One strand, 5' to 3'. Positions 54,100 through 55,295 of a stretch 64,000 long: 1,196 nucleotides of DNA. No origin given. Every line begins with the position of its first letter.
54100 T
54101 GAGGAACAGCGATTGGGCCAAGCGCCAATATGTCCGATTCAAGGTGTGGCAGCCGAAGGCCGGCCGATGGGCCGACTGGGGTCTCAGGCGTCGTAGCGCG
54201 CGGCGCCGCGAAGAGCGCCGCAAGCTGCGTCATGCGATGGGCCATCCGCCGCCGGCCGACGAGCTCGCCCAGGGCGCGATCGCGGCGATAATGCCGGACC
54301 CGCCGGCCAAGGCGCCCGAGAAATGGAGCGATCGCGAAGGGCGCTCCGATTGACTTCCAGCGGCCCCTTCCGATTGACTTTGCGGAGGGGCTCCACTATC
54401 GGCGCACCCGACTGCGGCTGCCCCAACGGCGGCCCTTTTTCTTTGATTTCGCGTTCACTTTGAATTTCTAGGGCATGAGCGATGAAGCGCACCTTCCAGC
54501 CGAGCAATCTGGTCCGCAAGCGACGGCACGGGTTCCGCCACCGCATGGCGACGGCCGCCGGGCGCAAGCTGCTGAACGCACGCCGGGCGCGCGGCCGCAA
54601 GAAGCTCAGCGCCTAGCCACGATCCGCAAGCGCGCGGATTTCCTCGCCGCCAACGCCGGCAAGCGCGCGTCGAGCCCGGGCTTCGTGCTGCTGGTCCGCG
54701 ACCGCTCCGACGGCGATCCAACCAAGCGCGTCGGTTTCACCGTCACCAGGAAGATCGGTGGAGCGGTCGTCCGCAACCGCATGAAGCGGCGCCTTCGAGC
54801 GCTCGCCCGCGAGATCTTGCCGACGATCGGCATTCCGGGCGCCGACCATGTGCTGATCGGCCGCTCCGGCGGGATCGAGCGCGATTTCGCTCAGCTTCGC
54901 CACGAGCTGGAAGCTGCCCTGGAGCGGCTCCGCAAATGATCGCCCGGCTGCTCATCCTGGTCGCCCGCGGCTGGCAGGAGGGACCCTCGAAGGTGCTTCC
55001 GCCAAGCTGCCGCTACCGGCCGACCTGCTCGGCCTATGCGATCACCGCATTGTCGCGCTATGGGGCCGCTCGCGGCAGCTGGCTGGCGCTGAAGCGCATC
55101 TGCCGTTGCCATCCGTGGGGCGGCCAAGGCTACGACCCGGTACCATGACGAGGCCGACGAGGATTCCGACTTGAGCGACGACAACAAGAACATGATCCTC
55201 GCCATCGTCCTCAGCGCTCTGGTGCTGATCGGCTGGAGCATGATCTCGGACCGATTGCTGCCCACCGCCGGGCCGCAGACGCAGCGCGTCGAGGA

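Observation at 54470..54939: rnpA appears to start upstream of rpmH and overlap it entirely (Thermus-like gene-within-gene)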

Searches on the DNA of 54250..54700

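Call 23: search_rna_families(source=window, start=54250, end=54700, threshold=evalue, max_evalue=1)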
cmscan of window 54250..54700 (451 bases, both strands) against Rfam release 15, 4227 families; matches with E-value up to 1: 2.
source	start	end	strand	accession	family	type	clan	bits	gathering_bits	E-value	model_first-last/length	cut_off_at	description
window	54254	54308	-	RF03475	mir-2387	Gene; miRNA;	-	21.7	93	0.29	1-78/78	no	mir-2387 microRNA precursor family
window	54403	54440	+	RF01388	isrD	Gene; sRNA;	-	16.8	37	0.91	1-51/51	no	isrD Hfq binding RNA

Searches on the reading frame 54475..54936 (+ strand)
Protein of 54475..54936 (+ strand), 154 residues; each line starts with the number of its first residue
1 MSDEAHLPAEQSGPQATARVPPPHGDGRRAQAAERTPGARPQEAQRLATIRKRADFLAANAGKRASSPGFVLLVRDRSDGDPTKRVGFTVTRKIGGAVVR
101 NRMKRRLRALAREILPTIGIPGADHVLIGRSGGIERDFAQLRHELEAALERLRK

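Call 4: find_homologous_proteins(query=window:54475-54936:+)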
Query window:54475-54936:+ (154 aa): 7904 proteins with E <= 0.001 among 8000 candidates; the best 120 are listed.
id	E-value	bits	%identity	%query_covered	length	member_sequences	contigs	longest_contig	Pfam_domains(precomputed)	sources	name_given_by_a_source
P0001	2.2e-83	295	94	100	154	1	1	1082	PF00825.25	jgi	jgi:ribonuclease P protein component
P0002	3.5e-83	295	92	100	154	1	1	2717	PF00825.25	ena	-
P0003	5.1e-81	288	90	100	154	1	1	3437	PF00825.25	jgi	jgi:ribonuclease P protein component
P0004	2.1e-80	286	90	100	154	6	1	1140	PF00825.25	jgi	jgi:ribonuclease P protein component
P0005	1.8e-78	280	88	100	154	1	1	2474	PF00825.25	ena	-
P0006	3.1e-78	279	88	100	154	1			PF00825.25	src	-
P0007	3.2e-78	279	87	100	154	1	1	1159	PF00825.25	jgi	jgi:ribonuclease P protein component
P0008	3.7e-78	279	89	100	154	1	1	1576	PF00825.25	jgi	jgi:ribonuclease P protein component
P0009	4.8e-78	278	88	100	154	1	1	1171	PF00825.25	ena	-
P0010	1.4e-77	277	86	100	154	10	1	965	PF00825.25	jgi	jgi:ribonuclease P protein component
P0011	1.7e-77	276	85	100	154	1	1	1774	PF00825.25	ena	-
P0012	1.6e-76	273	88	99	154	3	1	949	PF00825.25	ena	-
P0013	3.4e-76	272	86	100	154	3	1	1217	PF00825.25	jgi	jgi:ribonuclease P protein component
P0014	3.5e-76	272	86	100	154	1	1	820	PF00825.25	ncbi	-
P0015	5.3e-76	272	86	100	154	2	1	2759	PF00825.25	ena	-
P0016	5.9e-75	268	84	100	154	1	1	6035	PF00825.25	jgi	jgi:ribonuclease P protein component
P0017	7.6e-75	268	82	100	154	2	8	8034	PF00825.25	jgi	jgi:ribonuclease P protein component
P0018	1.8e-74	267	83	100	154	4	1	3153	PF00825.25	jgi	-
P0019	3.1e-74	266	83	99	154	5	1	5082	PF00825.25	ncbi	-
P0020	1.1e-73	264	83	100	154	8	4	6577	PF00825.25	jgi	jgi:ribonuclease P protein component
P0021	2.7e-73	263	84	100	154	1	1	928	PF00825.25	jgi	jgi:ribonuclease P protein component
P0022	4.7e-73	262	81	100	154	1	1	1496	PF00825.25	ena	-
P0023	9.3e-73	261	81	100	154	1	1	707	PF00825.25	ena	-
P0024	9.8e-73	261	81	100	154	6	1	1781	PF00825.25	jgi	jgi:ribonuclease P protein component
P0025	1.8e-72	260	83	99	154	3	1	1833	PF00825.25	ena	-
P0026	1.9e-72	260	81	100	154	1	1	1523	PF00825.25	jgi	jgi:ribonuclease P protein component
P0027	3.8e-72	259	80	100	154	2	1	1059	PF00825.25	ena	-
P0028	4.5e-72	259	83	99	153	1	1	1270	PF00825.25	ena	-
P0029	1.1e-71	257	82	99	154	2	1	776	PF00825.25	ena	-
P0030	3.0e-71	256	79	100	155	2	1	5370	PF00825.25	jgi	-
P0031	8.4e-71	255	80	100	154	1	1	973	PF00825.25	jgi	jgi:ribonuclease P protein component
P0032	9.8e-71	254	81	100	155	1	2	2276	PF00825.25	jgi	jgi:ribonuclease P protein component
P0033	1.0e-70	254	79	100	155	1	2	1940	PF00825.25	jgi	jgi:ribonuclease P protein component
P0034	1.2e-70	254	81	100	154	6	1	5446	PF00825.25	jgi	jgi:ribonuclease P protein component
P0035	1.6e-70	254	81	99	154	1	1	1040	PF00825.25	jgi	jgi:ribonuclease P protein component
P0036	3.7e-70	253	79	100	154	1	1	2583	PF00825.25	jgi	-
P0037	3.8e-70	253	80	99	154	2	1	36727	PF00825.25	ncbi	-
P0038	4.1e-70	252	81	100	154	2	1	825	PF00825.25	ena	-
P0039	4.7e-70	252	81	100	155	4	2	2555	PF00825.25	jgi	jgi:ribonuclease P protein component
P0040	5.0e-70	252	79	99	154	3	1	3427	PF00825.25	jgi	jgi:ribonuclease P protein component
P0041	1.4e-69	251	77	100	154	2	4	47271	PF00825.25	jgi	jgi:ribonuclease P protein component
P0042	1.7e-69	250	80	100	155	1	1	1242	PF00825.25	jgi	jgi:ribonuclease P protein component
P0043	2.1e-69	250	79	100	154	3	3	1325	PF00825.25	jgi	jgi:ribonuclease P protein component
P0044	2.2e-69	250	79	100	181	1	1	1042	PF00825.25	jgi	jgi:ribonuclease P protein component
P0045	2.2e-69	250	78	99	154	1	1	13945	PF00825.25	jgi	-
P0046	2.5e-69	250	78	99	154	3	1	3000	PF00825.25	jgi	-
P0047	2.9e-69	250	78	100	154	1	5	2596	PF00825.25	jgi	jgi:ribonuclease P protein component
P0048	3.0e-69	250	79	99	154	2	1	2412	PF00825.25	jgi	jgi:ribonuclease P protein component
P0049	3.1e-69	250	78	100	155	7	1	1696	PF00825.25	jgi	jgi:ribonuclease P protein component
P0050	3.1e-69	250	81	99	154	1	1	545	PF00825.25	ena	-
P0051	3.8e-69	249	78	99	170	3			PF00825.25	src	-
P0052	4.6e-69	249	78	100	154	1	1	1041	PF00825.25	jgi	-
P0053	5.1e-69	249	79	100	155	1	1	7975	PF00825.25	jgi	jgi:ribonuclease P protein component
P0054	5.5e-69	249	78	99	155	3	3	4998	PF00825.25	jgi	jgi:ribonuclease P protein component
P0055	5.9e-69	249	79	100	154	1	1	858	PF00825.25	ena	-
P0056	9.0e-69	248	79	100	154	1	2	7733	PF00825.25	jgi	jgi:ribonuclease P protein component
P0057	9.9e-69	248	77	100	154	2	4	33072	PF00825.25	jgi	jgi:ribonuclease P protein component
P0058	1.7e-68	247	77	100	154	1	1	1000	PF00825.25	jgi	-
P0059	1.7e-68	247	75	100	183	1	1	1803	PF00825.25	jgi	jgi:ribonuclease P protein component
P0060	2.2e-68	247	78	100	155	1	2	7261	PF00825.25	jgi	jgi:ribonuclease P protein component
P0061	2.2e-68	247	77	100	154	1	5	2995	PF00825.25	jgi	jgi:ribonuclease P protein component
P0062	2.5e-68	247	77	99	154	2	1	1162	PF00825.25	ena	-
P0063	3.0e-68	246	78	100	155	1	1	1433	PF00825.25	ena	-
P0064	3.4e-68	246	78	99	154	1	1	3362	PF00825.25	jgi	jgi:ribonuclease P protein component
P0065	3.5e-68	246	77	100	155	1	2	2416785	PF00825.25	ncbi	ncbi:ribonuclease P protein component [Sphingomonas lutea]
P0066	3.8e-68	246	77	100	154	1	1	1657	PF00825.25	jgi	jgi:ribonuclease P protein component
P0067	4.2e-68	246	77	100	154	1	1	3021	PF00825.25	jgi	jgi:ribonuclease P protein component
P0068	4.4e-68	246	77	100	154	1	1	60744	PF00825.25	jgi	jgi:ribonuclease P protein component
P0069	4.7e-68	246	78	99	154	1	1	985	PF00825.25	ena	-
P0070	5.2e-68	246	79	100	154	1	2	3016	PF00825.25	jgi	jgi:ribonuclease P protein component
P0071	5.2e-68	246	77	100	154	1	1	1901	PF00825.25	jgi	jgi:ribonuclease P protein component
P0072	5.3e-68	246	76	100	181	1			PF00825.25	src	-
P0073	5.5e-68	246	78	99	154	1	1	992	PF00825.25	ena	-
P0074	5.8e-68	245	77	100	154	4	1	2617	PF00825.25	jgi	jgi:ribonuclease P protein component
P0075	5.8e-68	245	70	99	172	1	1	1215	PF00825.25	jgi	jgi:ribonuclease P protein component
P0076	6.4e-68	245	77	100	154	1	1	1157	PF00825.25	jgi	jgi:ribonuclease P protein component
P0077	7.1e-68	245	79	100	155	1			PF00825.25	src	-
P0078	7.5e-68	245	79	100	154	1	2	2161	PF00825.25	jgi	jgi:ribonuclease P protein component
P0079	7.7e-68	245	78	100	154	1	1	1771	PF00825.25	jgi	jgi:ribonuclease P protein component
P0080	7.8e-68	245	75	100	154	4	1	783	PF00825.25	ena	-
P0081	8.1e-68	245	78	100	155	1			PF00825.25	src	-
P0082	8.1e-68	245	78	100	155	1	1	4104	PF00825.25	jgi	jgi:ribonuclease P protein component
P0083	8.2e-68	245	77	100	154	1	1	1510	PF00825.25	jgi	jgi:ribonuclease P protein component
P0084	8.5e-68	245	77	100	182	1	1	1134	PF00825.25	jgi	jgi:ribonuclease P protein component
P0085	9.0e-68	245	78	99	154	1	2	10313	PF00825.25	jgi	-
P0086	9.0e-68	245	77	100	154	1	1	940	PF00825.25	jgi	jgi:ribonuclease P protein component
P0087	9.4e-68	245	86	90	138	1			PF00825.25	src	-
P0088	9.6e-68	245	77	100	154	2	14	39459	PF00825.25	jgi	jgi:ribonuclease P protein component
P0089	9.9e-68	245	78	100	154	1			PF00825.25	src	-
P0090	1.1e-67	245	75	100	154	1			PF00825.25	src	-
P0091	1.1e-67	245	77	100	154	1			PF00825.25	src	-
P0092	1.2e-67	244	77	98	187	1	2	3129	PF00825.25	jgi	jgi:ribonuclease P protein component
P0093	1.2e-67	244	76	100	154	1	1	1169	PF00825.25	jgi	jgi:ribonuclease P protein component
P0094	1.2e-67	244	77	100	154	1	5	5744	PF00825.25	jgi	jgi:ribonuclease P protein component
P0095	1.3e-67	244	77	98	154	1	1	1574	PF00825.25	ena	-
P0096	1.4e-67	244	77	100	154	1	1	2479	PF00825.25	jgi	jgi:ribonuclease P protein component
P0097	1.4e-67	244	77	100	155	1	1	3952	PF00825.25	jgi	jgi:ribonuclease P protein component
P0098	1.5e-67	244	78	100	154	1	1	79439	PF00825.25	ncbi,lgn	-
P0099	1.7e-67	244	77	100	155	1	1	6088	PF00825.25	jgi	jgi:ribonuclease P protein component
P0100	2.0e-67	244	77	100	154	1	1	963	PF00825.25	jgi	jgi:ribonuclease P protein component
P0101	2.1e-67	244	78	100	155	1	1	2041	PF00825.25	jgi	jgi:ribonuclease P protein component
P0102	2.1e-67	244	76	100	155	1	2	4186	PF00825.25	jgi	jgi:ribonuclease P protein component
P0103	2.2e-67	244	79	100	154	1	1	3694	PF00825.25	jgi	jgi:ribonuclease P protein component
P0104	2.2e-67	244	77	100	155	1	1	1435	PF00825.25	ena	-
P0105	2.4e-67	243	77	99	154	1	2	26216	PF00825.25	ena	-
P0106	2.4e-67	243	77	100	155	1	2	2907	PF00825.25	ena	-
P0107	2.4e-67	243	76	100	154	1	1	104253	PF00825.25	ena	-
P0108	2.5e-67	243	76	99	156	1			PF00825.25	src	-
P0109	2.6e-67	243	77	100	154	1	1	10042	PF00825.25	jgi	jgi:ribonuclease P protein component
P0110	2.6e-67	243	78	100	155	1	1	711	PF00825.25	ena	-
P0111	2.6e-67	243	77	100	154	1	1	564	PF00825.25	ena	-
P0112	2.6e-67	243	75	100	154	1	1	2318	PF00825.25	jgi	jgi:ribonuclease P protein component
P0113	2.7e-67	243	76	100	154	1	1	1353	PF00825.25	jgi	jgi:ribonuclease P protein component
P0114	2.8e-67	243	76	100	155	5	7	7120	PF00825.25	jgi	jgi:ribonuclease P protein component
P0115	2.9e-67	243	76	99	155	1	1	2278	PF00825.25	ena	-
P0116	2.9e-67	243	76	100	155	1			PF00825.25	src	-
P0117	3.1e-67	243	79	100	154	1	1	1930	PF00825.25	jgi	jgi:ribonuclease P protein component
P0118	3.3e-67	243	77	100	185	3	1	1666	PF00825.25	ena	-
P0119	3.5e-67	243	77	100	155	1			PF00825.25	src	-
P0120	4.0e-67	243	78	100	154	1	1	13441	PF00825.25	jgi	jgi:ribonuclease P protein component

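Call 5: search_protein_families(library=pfam, proteins=[window:54475-54936:+])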
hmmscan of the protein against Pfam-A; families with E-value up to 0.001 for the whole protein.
window:54475-54936:+ (154 aa): 1 family
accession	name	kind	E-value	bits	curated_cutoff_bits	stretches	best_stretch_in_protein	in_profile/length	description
PF00825.24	Ribonuclease_P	-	2.9e-22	79.2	22.3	1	47-152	4-108/109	Ribonuclease P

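Call 48: predict_structure(alignment_id=A1)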
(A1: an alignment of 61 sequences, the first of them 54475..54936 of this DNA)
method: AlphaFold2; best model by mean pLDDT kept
length: 154 residues; sequences in the alignment: 61
mean_pLDDT: 68.3   pTM: 0.52
mean pLDDT of the five models: 68.3, 65.7, 63.7, 63.3, 62.0
residues with pLDDT >= 90: 1; 70-90: 84; 50-70: 39; < 50: 30
segments of 3 or more residues with pLDDT < 50: 17-19, 24-35, 56-59
pLDDT, mean of each block of 10 residues (from residue 1): 51 48 43 47 56 49 78 75 73 79 86 82 81 81 88 80
secondary structure, 60 per line:
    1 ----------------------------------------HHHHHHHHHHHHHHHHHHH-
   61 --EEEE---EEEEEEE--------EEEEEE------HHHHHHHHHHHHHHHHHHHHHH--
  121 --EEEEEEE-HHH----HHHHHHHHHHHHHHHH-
elements in order: H41-59 E63-66 E70-76 E85-90 H97-118 E123-129 H138-153

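Call 56: find_encoding_contigs(protein=P0065, flank=1000, max_places=2)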
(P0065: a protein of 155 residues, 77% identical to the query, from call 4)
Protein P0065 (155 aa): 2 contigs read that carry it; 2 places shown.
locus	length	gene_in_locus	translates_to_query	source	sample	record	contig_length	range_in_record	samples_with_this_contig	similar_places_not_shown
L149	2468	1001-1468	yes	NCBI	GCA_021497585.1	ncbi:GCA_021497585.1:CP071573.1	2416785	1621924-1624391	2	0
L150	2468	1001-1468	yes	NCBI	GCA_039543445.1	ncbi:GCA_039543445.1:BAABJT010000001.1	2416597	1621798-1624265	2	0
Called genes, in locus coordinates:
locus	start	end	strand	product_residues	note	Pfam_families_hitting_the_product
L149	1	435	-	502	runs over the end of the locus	PF13541:ChlI, PF01078:Mg_chelatase, PF07728:AAA_5 (faint), PF00493:MCM (weak), PF13335:Mg_chelatase_C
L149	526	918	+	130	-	-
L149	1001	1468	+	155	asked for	PF00825:Ribonuclease_P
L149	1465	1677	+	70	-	PF01809:YidD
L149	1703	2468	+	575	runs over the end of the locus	PF14849:YidC_periplas, PF02096:60KD_IMP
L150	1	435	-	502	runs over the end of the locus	PF13541:ChlI, PF01078:Mg_chelatase, PF07728:AAA_5 (faint), PF00493:MCM (weak), PF13335:Mg_chelatase_C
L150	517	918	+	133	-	-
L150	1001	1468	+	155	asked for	PF00825:Ribonuclease_P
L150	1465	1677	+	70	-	PF01809:YidD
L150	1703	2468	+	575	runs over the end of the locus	PF14849:YidC_periplas, PF02096:60KD_IMP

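Call 57: find_encoding_contigs(protein=window:54475-54936:+, flank=1000, max_places=2)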
Protein window:54475-54936:+ (154 aa): no gene with exactly this product is on record in the collection.

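Call 63: search_solved_structures(query=window:54475-54936:+, max_evalue=0.001, show_alignments=2)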
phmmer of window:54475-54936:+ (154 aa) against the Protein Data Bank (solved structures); distinct sequences matched with E-value up to 0.001: 9.
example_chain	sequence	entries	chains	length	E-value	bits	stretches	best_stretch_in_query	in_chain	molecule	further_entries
36uk_B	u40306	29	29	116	1.7e-10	44.4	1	50-148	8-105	Ribonuclease P protein component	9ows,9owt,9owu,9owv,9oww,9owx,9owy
4jg4_A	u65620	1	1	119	1.8e-07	34.6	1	50-145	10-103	Ribonuclease P protein component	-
1a6f_A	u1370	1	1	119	4.9e-07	33.2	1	50-145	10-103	RIBONUCLEASE P PROTEIN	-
1nz0_A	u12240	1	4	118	6.8e-06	29.5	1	46-145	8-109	Ribonuclease P protein component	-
3q1q_A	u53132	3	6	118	9.4e-06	29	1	46-145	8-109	Ribonuclease P protein component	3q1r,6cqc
6max_A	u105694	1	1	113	1.7e-05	28.2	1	49-145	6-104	Ribonuclease P protein component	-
6ov1_A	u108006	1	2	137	5.9e-05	26.4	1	47-149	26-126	Ribonuclease P protein component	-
1d6t_A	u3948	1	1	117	8.1e-05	26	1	48-149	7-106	RIBONUCLEASE P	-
6d1r_A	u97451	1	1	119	8.4e-05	26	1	48-149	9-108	Ribonuclease P protein component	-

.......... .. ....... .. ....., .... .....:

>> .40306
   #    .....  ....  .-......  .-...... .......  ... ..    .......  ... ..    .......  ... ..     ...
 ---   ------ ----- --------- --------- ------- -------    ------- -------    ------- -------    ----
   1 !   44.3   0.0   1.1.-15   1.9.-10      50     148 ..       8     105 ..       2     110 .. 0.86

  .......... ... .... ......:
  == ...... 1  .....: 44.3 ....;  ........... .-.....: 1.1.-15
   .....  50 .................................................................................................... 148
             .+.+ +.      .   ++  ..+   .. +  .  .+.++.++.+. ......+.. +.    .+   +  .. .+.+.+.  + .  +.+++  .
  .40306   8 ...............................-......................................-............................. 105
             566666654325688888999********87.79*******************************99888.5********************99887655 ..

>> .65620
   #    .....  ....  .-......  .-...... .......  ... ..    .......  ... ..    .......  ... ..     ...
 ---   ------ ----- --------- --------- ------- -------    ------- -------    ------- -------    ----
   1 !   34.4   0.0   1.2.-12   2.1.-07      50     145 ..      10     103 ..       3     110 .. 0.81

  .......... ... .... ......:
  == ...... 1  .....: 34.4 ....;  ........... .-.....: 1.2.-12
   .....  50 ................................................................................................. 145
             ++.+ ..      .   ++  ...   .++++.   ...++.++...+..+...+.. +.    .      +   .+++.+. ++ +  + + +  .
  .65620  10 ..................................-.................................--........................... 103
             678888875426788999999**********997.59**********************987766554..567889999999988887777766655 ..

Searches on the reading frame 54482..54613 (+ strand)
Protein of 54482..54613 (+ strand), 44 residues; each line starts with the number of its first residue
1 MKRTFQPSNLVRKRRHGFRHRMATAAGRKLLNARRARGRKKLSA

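Call 5: search_protein_families(library=pfam, proteins=[window:54482-54613:+])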
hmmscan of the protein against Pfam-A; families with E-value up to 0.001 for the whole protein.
window:54482-54613:+ (44 aa): 1 family
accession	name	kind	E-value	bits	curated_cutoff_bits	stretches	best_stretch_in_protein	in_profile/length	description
PF00468.22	Ribosomal_L34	-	7.9e-22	77.4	25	1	1-44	1-44/44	Ribosomal protein L34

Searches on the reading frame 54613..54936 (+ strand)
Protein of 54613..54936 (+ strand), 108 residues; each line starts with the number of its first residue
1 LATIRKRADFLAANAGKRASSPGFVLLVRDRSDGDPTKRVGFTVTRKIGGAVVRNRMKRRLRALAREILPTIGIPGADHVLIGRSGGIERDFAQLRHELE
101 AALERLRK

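Call 8: find_related_loci(query=window:54613-54936:+, collection=genome_contigs, flank=1500)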
Query window:54613-54936:+ (108 aa) in genome_contigs; peptide patterns used: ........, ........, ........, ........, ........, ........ (x = any residue, [..] = any of these).
600 stretches matched a pattern (row limit reached: there are more); 291 encode a relative of the query (tblastn E <= 1e-3); the best 80 are kept; 80 distinct loci.
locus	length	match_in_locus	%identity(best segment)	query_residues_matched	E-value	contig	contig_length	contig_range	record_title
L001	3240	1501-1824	87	1-108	1e-56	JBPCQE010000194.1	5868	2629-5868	MAG: Sphingomicrobium sp. isolate TH_ant_mag_200 k127_1718112, whole genome shotgun sequence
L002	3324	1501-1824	85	1-108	4e-55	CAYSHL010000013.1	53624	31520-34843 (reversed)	MAG TPA_asm: uncultured Sphingomonas sp. isolate binchicken_co174_47 genome assembly, contig: NODE_117_length_53624_cov_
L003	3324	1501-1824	81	1-108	8e-52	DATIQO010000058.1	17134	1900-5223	MAG TPA_asm: Sphingomicrobium sp. isolate SMAG_U15879 k141_98453, whole genome shotgun sequence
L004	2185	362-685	77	1-108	3e-51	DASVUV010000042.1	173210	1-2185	MAG TPA_asm: Allosphingosinicella sp. isolate SMAG_U3326 k141_6284, whole genome shotgun sequence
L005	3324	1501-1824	78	1-108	7e-51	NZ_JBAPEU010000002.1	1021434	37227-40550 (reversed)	Sphingomonas agri strain LMG 29563 NODE_2_length_1021434_cov_228.844101, whole genome shotgun sequence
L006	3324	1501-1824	77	1-108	3e-50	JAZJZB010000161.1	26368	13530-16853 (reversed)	MAG: Pseudomonadota bacterium isolate ADI_H2L1_1_122_18_3-bin006 ADIH2L11_B006_0_000000000161, whole genome shotgun sequ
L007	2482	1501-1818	76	1-106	2e-50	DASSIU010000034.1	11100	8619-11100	MAG TPA_asm: Sphingomicrobium sp. isolate SMAG_U1096 k141_426983, whole genome shotgun sequence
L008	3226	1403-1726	78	1-108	3e-50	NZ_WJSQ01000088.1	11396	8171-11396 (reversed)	Sphingomonas segetis strain YJ09 88, whole genome shotgun sequence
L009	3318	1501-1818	77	1-106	1e-49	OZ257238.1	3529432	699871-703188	MAG: Sphingobium sp. isolate e20382b8-2665-45f3-a876-53318286298d genome assembly, chromosome: 1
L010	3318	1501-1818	75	1-106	2e-48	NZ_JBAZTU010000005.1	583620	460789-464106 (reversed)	MAG: Sphingomonas sp. isolate SO_2017_GW1_210 NODE_84_length_583620_cov_16.976836_OW334_2017, whole genome shotgun seque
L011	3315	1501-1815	76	1-105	3e-48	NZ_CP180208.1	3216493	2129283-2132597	Sphingomonas flavalba strain GMDOX-510 chromosome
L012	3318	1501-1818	75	1-106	4e-48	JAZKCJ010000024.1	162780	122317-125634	MAG: Pseudomonadota bacterium isolate ADI_H3L2_122-bin030_1 ADIH3L2_B030_1_000000000024, whole genome shotgun sequence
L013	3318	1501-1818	75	1-106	4e-48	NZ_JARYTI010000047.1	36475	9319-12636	Sphingomonas sp. AR_OL41 NODE_47_length_36475_cov_27.013618, whole genome shotgun sequence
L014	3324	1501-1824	75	1-108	6e-48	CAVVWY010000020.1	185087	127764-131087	MAG: uncultured Alphaproteobacteria bacterium isolate MFD07841.bin.2.5 genome assembly, contig: contig_37711, whole geno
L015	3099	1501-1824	74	1-108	1e-47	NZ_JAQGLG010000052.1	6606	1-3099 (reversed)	MAG: Sphingomonas bacterium isolate RYN_529 scaffold_6218395, whole genome shotgun sequence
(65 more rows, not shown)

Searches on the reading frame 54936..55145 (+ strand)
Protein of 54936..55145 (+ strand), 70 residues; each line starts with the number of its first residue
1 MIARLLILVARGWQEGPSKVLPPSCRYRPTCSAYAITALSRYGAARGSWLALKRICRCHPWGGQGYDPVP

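Call 5: search_protein_families(library=pfam, proteins=[window:54936-55145:+])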
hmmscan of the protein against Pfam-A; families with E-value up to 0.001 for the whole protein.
window:54936-55145:+ (70 aa): 1 family
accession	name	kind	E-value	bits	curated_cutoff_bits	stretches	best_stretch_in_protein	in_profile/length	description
PF01809.23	YidD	-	2.8e-27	94.7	27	1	4-69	2-67/67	Putative membrane protein insertion efficiency factor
